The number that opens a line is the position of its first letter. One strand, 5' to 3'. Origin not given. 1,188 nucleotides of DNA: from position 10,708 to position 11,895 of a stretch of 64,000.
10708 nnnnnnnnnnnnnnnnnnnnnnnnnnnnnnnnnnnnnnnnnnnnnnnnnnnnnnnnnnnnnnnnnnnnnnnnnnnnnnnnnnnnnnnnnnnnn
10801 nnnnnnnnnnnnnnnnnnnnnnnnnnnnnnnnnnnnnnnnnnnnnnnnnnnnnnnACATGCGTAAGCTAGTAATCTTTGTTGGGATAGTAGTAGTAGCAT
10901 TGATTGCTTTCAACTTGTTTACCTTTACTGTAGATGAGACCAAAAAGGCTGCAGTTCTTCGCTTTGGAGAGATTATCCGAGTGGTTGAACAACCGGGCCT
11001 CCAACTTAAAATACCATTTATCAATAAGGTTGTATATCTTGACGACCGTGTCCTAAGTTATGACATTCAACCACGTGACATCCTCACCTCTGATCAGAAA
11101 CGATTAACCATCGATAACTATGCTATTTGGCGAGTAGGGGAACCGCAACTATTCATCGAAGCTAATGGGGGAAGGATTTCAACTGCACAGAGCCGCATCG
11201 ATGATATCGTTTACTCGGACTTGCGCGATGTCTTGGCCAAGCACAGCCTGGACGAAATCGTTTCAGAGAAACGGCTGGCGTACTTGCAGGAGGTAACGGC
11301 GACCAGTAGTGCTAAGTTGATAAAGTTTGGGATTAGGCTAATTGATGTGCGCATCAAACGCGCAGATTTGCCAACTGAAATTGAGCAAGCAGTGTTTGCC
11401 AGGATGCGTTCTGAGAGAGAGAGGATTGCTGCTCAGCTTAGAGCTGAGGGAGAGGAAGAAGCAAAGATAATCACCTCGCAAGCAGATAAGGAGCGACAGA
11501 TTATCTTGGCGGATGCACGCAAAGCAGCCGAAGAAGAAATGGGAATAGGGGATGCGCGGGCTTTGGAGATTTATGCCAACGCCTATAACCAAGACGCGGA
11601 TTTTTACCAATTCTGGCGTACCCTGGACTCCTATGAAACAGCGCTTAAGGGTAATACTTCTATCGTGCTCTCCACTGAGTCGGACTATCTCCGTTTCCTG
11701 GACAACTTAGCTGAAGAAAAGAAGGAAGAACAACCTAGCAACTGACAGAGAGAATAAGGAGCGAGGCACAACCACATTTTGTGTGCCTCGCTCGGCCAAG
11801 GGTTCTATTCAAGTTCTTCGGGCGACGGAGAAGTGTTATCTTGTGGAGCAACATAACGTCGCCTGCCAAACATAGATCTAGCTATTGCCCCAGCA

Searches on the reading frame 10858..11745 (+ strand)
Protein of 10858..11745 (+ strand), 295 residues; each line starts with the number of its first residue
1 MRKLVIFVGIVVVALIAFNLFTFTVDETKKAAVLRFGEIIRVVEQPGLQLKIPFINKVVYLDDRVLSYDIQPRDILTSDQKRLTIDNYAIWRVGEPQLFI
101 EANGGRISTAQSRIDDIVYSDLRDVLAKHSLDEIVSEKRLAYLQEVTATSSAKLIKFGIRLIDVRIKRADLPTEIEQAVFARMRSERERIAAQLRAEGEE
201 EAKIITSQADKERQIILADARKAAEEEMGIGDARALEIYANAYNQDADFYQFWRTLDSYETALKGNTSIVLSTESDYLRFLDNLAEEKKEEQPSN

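Call 53: search_protein_families(library=pfam, proteins=[window:10858-11745:+], max_evalue=0.001)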
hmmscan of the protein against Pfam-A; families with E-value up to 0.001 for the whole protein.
window:10858-11745:+ (295 aa): 1 family
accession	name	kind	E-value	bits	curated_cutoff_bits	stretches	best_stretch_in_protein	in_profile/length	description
PF01145.31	Band_7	-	5.6e-33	114.9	23.6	1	24-199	2-175/176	SPFH domain / Band 7 family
